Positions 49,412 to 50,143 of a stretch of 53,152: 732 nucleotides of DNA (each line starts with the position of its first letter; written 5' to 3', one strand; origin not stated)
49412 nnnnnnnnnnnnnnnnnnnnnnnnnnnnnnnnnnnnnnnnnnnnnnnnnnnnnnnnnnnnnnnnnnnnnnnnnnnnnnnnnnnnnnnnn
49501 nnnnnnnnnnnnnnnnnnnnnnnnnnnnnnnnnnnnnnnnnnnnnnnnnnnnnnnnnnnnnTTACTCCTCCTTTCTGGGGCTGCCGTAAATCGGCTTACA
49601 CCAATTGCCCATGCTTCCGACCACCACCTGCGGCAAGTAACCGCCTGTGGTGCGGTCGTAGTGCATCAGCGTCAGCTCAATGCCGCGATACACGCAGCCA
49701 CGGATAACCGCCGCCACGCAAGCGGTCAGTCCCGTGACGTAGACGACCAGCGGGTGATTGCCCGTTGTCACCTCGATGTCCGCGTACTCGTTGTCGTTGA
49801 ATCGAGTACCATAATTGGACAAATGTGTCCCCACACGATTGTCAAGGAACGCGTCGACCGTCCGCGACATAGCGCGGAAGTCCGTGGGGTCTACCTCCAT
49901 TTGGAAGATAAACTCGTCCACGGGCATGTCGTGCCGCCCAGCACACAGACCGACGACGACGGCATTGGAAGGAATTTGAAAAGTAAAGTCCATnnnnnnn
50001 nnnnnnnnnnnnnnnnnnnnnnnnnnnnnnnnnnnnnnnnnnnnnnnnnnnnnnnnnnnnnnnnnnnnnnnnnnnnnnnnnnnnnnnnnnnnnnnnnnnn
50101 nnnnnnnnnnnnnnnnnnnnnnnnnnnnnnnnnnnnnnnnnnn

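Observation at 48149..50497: Island II: strongly acidic DNA-mimic-like proteins each followed by a DNA-binding protein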

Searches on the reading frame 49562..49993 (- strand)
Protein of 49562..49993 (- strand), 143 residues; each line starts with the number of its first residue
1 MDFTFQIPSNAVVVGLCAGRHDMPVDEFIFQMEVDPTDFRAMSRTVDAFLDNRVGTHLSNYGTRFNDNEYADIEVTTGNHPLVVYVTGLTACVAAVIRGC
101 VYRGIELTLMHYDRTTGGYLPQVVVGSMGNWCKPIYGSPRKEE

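Call 7: search_protein_families(library=pfam, proteins=[window:49562-49993:-], max_evalue=1)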
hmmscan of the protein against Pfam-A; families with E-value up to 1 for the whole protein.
window:49562-49993:- (143 aa): 0 families

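Call 8: search_protein_families(library=phrogs, proteins=[window:49562-49993:-], max_evalue=1)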
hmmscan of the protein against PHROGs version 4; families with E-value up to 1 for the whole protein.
window:49562-49993:- (143 aa): 1 family
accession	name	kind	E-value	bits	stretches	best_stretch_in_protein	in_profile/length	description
phrog_36222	-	unknown function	0.029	14.4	1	36-95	5-61/350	-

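Call 19: find_homologous_proteins(query=window:49562-49993:-, max_evalue=0.01)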
Query window:49562-49993:- (143 aa): 43 proteins with E <= 0.01 among 58 candidates.
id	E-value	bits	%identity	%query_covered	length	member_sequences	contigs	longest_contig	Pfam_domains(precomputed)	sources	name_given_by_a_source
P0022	2.2e-84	299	89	99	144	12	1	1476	-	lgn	-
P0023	2.4e-84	298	92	99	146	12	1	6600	-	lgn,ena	-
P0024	5.4e-84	297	91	99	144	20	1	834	-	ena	-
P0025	1.0e-80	287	87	100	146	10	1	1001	-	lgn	-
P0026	4.6e-79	281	87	99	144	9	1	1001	-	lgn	-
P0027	7.2e-79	281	88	95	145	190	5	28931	-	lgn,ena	-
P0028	1.0e-77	277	85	99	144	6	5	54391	-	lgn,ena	-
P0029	8.4e-69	248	83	92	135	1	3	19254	-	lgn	-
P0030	4.6e-60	220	85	80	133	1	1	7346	-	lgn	-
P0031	2.1e-57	211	85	79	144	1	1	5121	-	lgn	-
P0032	7.5e-53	196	72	88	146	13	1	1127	-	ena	-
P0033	6.4e-49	184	68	88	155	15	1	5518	-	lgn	-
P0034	9.8e-49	183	63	98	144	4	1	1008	-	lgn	-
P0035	1.3e-48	183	68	87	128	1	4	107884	-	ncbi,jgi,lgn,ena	jgi:hypothetical protein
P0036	5.0e-48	181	62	98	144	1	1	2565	-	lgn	-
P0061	2.1e-12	65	37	87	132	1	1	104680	-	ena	-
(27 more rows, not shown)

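Call 20: search_solved_structures(query=window:49562-49993:-, max_evalue=10)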
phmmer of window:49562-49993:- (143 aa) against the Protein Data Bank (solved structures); distinct sequences matched with E-value up to 10: 5.
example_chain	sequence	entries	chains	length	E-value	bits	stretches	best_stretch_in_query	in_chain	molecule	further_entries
6ner_A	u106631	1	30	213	0.046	16.9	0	87-128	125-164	BMC-H tandem fusion protein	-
9cuy_O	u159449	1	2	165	0.14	15.3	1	27-81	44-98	Wedge 1 protein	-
9mjn_dh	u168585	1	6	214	0.24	14.6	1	27-81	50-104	Wedge 1 protein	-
7v9o_A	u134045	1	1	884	0.8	12.9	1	92-124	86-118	Alanine aminopeptidase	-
7v9n_A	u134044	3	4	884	0.8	12.9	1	92-124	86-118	Alanine aminopeptidase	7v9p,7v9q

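Call 28: search_protein_families(library=padloc, proteins=[window:49562-49993:-], max_evalue=1)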
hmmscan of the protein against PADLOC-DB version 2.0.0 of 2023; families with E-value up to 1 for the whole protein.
window:49562-49993:- (143 aa): 0 families

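Call 31: search_protein_representatives(alignment_id=A3)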
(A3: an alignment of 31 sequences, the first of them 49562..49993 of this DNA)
Query: 31 sequences, 127 profile positions. Proteins with E-value up to 0.001 (for the whole library): 1536; up to 1e-10: 1012; up to 1e-30: 37. The best 150 are listed.
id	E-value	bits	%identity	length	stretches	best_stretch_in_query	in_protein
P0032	6.0e-52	191.3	-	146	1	2-126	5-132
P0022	8.6e-52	190.8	-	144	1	1-126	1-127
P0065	1.5e-38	148.1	-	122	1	8-125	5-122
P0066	1.5e-38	148.0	-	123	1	11-124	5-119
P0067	3.4e-37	143.6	-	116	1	12-124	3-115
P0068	1.4e-36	141.6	-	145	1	9-124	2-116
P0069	2.4e-36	140.9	-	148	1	7-125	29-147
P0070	4.1e-36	140.1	-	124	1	10-125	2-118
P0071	1.8e-35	138.1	-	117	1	10-124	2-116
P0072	2.6e-35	137.6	-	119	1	8-124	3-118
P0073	5.1e-35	136.6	-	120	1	12-125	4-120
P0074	9.2e-35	135.8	-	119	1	9-125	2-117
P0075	9.3e-35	135.8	-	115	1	10-124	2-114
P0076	1.1e-33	132.2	-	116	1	14-125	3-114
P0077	3.3e-33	130.7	-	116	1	11-123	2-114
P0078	3.5e-33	130.7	-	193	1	6-125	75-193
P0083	1.8e-32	128.4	-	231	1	8-125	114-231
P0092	6.3e-31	123.4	-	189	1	8-123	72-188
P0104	4.8e-29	117.3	-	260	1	6-125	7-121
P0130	7.2e-27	110.2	-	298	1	6-125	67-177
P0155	1.3e-25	106.2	-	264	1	3-124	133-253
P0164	3.2e-25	104.9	-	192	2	74-124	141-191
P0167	3.8e-25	104.7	-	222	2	79-125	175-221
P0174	6.7e-25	103.9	-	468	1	3-125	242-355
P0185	1.2e-24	103.0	-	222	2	80-124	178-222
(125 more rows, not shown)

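Call 33: search_protein_families(library=pfam, proteins=[P0174, P0130, P0104, P0155, P0083, P0167, P0185, P0078, P0092, P0164], max_evalue=0.01)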
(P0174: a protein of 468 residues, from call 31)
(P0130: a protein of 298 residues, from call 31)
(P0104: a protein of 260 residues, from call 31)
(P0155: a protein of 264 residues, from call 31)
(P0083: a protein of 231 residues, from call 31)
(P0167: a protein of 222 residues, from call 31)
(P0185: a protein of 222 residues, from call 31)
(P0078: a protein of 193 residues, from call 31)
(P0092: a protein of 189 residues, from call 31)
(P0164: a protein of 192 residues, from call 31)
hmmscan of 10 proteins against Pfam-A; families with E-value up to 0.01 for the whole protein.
P0174 (468 aa): 11 families
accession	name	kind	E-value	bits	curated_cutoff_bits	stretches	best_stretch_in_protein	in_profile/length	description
PF13384.12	HTH_23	-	9.6e-10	38.4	24.6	1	129-163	7-41/50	Homeodomain-like domain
PF02796.21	HTH_7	-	2.3e-08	34.5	23.8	1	119-159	1-41/45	Helix-turn-helix domain of resolvase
PF04218.19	CENP-B_N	-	5.2e-06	26.4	21.2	0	22-53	14-45/53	CENP-B N-terminal DNA-binding domain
PF25787.1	HTH_SB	-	1.4e-05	25.2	43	0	23-56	15-48/53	Sleeping Beauty transposase HTH domain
PF13551.12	HTH_29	-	7.5e-05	23.2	28.1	1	131-163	3-36/64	Winged helix-turn helix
PF01371.25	Trp_repressor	-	0.00049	20.5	27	0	21-51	39-70/88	Trp repressor protein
PF22943.2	HTH_68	-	0.0028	17.7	27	0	20-41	7-28/45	Putative helix-turn-helix domain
PF15978.11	TnsD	-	0.0045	16.5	32.4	0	114-184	184-244/355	Tn7-like transposition protein D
PF13518.12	HTH_28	-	0.0048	17.4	25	0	130-155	3-28/52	Helix-turn-helix domain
PF00196.25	GerE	-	0.0054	16.8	23.5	0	131-155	9-33/57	Bacterial regulatory proteins, luxR family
PF01527.26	HTH_Tnp_1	-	0.0064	17.1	24.1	0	120-182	3-68/75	Transposase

P0130 (298 aa): 3 families
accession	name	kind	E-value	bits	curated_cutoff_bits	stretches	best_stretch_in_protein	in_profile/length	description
PF01371.25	Trp_repressor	-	0.0003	21.2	27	1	11-47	40-76/88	Trp repressor protein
PF13384.12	HTH_23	-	0.0035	17.5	24.6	1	21-47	18-45/50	Homeodomain-like domain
PF13551.12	HTH_29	-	0.0053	17.3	28.1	1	12-48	4-40/64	Winged helix-turn helix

P0104 (260 aa): 0 families

P0155 (264 aa): 0 families

P0083 (231 aa): 0 families

P0167 (222 aa): 0 families

P0185 (222 aa): 0 families

P0078 (193 aa): 0 families

P0092 (189 aa): 0 families

P0164 (192 aa): 0 families

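Call 36: search_solved_structures(query=A4, max_evalue=10)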
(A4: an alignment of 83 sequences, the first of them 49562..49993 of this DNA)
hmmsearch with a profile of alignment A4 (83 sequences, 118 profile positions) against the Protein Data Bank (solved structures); distinct sequences matched with E-value up to 10: 1.
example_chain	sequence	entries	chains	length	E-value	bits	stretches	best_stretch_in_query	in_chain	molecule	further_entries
1wfn_A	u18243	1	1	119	1.4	12.4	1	58-95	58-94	sidekick 2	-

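Call 37: search_protein_families(library=phrogs, alignment_id=A4, max_evalue=0.001)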
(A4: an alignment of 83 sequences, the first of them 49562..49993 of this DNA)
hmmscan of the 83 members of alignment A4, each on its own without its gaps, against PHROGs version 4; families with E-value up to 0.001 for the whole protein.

A. member 1, window:49562-49993:- (143 aa): 0 families

B. families by the number of members that match (of 83 scanned): 0 families

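Call 38: search_protein_families(library=pfam, alignment_id=A4, max_evalue=0.01)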
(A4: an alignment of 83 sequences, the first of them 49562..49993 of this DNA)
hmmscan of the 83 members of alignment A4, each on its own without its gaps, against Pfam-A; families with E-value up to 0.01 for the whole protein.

A. member 1, window:49562-49993:- (143 aa): 0 families

B. families by the number of members that match (of 83 scanned): 4 families
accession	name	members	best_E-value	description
PF22576.2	Bfc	1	0.0015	Transcriptional cofactor Bfc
PF13833.12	EF-hand_8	1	0.0041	EF-hand domain pair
PF17624.7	US30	1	0.0048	Family of unknown function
PF25692.1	Phage_depo_C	1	0.0073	Phage depolymerase C-terminal beta sandwich domain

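Call 40: find_encoding_contigs(protein=P0061, flank=6000, max_places=3)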
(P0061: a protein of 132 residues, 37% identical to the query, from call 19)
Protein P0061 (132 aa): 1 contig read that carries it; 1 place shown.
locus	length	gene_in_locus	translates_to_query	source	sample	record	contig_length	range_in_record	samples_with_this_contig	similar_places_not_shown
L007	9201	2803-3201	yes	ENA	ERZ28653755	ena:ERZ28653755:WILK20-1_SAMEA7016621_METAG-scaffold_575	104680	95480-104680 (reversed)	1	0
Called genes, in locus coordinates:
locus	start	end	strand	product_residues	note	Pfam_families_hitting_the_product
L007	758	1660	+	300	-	-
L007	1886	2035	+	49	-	-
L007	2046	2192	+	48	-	-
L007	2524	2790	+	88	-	-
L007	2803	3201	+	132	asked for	-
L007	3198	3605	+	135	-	-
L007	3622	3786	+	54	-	-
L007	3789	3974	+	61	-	-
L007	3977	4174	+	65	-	-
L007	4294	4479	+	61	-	-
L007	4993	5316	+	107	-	-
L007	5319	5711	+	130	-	-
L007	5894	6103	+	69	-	-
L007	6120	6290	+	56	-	-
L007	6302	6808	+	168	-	-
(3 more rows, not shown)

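Call 41: find_encoding_contigs(protein=P0035, flank=6000, max_places=3)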
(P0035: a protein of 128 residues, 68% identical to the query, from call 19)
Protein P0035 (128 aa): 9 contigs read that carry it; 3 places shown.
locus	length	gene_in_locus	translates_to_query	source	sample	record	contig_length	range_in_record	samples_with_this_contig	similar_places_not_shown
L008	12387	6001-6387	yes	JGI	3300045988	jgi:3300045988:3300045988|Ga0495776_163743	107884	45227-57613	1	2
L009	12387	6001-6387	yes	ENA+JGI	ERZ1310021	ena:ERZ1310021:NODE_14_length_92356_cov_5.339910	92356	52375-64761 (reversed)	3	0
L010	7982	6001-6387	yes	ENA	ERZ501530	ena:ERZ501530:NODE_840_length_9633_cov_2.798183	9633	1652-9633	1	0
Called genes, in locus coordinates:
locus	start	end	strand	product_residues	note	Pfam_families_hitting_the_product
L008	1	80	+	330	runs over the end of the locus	PF26125:AcrVA2-like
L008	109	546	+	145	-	-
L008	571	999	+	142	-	-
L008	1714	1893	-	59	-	-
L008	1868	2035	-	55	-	-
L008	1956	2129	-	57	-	-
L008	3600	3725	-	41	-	-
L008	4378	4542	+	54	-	-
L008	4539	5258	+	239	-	-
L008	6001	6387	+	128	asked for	-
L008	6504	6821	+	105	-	-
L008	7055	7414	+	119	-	-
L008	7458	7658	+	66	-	-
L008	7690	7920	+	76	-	-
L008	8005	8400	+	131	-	-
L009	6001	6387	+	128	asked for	-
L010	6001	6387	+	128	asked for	-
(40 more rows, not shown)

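Call 46: predict_structure(alignment_id=A4)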
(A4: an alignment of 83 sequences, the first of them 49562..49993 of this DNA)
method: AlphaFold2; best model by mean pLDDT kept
length: 143 residues; sequences in the alignment: 83
mean_pLDDT: 88.2   pTM: 0.82
mean pLDDT of the five models: 88.2, 88.0, 87.7, 87.2, 87.2
residues with pLDDT >= 90: 99; 70-90: 27; 50-70: 9; < 50: 8
segments of 3 or more residues with pLDDT < 50: 130-134, 137-139
pLDDT, mean of each block of 10 residues (from residue 1): 87 96 96 96 98 95 76 90 95 98 95 96 78 48 58
secondary structure, 60 per line:
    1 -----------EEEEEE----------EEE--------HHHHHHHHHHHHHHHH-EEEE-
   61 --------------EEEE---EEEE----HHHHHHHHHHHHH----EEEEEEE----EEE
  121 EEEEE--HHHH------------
elements in order: E12-17 E28-30 H39-54 E56-59 E75-78 E82-85 H90-102 E107-113 E118-125 H128-131

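Call 49: fold_search(model_id=the predicted structure, library=pdb)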
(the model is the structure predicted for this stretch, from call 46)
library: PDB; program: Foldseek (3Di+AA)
matches with E <= 10: 485; with E <= 0.001: 0
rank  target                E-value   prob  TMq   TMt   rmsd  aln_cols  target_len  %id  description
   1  5csk_B                1.4e-01  0.16  0.22  0.03   7.4       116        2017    8  Crystal structure of yeast acetyl-CoA carboxylase, unbiotinylated (released 2015-10-28)
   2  7rh8                  1.8e-01  0.18  0.24  0.19  10.0        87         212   14  Crystal structure of Fur1p from Candida albicans, in complex with UTP (released 2021-07-28)
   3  5wbm_B                1.9e-01  0.10  0.15  0.08  17.3       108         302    7  Structure of human Ketohexokinase complexed with hits from fragment screening (released 2017-09-13)
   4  7zeh_A                2.0e-01  0.11  0.15  0.10   8.6        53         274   21  Human cytosolic 5' nucleotidase IIIB in complex with 3,4-diF-Bn7Guanine (released 2022-05-25)
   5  8t65_B                2.4e-01  0.60  0.37  0.35   8.2       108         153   13  cA4 bound Cam1 (released 2024-01-10)
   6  5cs4_A                2.4e-01  0.09  0.18  0.09   9.6       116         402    9  Crystal structure of domains AC3-AC5 of yeast acetyl-CoA carboxylase (released 2015-10-28)
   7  1upu_A                2.6e-01  0.12  0.23  0.17  10.1       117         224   12  STRUCTURE OF THE URACIL PHOSPHORIBOSYLTRANSFERASE, MUTANT C128V, BOUND TO PRODUCT URIDINE-1-MONOPHOSPHATE (UMP) (released 1999-05-11)
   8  9w3v_A                2.8e-01  0.38  0.32  0.08   4.9       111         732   12  Structure of Csm6 from Actinomyces procaprae in complex with cyclic hexa-adenylate (released 2026-03-04)
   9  9w3w_A                3.1e-01  0.41  0.32  0.07   3.9       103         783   10  Structure of Csm6 from Actinomyces procaprae in complex with cyclic penta-adenylate (released 2026-03-04)
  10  1v9s_B                4.9e-01  0.12  0.26  0.20   8.9        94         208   12  Crystal structure of TT0130 protein from Thermus thermophilus HB8 (released 2005-03-29)
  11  9kce_A                4.9e-01  0.03  0.15  0.07  14.8       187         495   11  Crystal Structure of the ATP analog-bound closed state of Thermotoga maritima MutS2 (released 2025-09-10)
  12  8htw_B                5.6e-01  0.20  0.26  0.22   5.7        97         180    8  Crystal Structure of the ring nuclease Sso2081 Y133F mutant from Saccharolobus solfataricus in its apo form (released 2023-02-15)
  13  3ro4_B                5.9e-01  0.05  0.13  0.07  17.4        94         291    8  X-ray Structure of Ketohexokinase in complex with an indazole compound derivative (released 2011-08-03)
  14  5xou_B                6.3e-01  0.11  0.19  0.06  11.1        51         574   16  Crystal structure of T. thermophilus Argonaute protein complexed with a bulge 7T8 on the guide strand (released 2017-10-04)
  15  4nv0_A                6.3e-01  0.07  0.15  0.09   8.0        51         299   20  Crystal structure of cytosolic 5'-nucleotidase IIIB (cN-IIIB) bound to 7-methylguanosine (released 2014-03-19)
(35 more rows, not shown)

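Call 50: search_protein_families(library=ncbifam, alignment_id=A4, max_evalue=0.1)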
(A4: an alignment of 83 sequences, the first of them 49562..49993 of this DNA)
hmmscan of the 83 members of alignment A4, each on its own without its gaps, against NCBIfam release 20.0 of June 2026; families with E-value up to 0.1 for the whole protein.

A. member 1, window:49562-49993:- (143 aa): 0 families

B. families by the number of members that match (of 83 scanned): 16 families
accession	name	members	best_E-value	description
NF011255.0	PRK14661.1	1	0.011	holo-[acyl-carrier-protein] synthase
NF004168.0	PRK05634.1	1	0.023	nucleosidase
NF005991.0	PRK08115.1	1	0.024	vitamin B12-dependent ribonucleotide reductase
NF010542.0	PRK13932.1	1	0.03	stationary phase survival protein SurE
NF009872.0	PRK13333.1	1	0.038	type III pantothenate kinase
NF010019.0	PRK13497.1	1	0.042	chemoreceptor glutamine deamidase CheD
NF008064.0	PRK10799.1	1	0.045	type 2 GTP cyclohydrolase I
NF010199.0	PRK13673.1-6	1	0.053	hypothetical protein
NF052457.1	spore_BMQ0737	1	0.07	BMQ_0737 family morphogenetic spore coat protein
NF005524.0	PRK07168.1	1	0.071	uroporphyrin-III C-methyltransferase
TIGR01261.1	hisB_Nterm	1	0.075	histidinol-phosphatase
NF047588.1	GlcsyltransPgfSStrep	1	0.082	glycosyltransferase PgfS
TIGR00344.1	alaS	1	0.087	alanine--tRNA ligase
NF003631.0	PRK05270.1-5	1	0.088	UDP-glucose--hexose-1-phosphate uridylyltransferase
NF010725.0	PRK14127.1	1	0.091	cell division regulator GpsB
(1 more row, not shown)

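Call 76: find_related_loci(query=A3, collection=genome_contigs, flank=4000)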
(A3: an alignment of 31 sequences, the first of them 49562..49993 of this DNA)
Query A3 (143 aa) in genome_contigs; peptide patterns used: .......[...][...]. (x = any residue, [..] = any of these).
19 stretches matched a pattern; 2 encode a relative of the query (tblastn E <= 1e-3); 2 distinct loci.
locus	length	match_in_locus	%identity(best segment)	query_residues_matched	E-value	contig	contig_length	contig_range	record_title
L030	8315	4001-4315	33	14-126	9e-15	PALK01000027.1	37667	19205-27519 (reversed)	MAG: Rickettsiales bacterium isolate SAT45 317103, whole genome shotgun sequence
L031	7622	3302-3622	30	9-126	7e-12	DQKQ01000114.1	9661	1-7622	MAG TPA_asm: Flavobacteriales bacterium isolate SZUA-1004 k95_373052, whole genome shotgun sequence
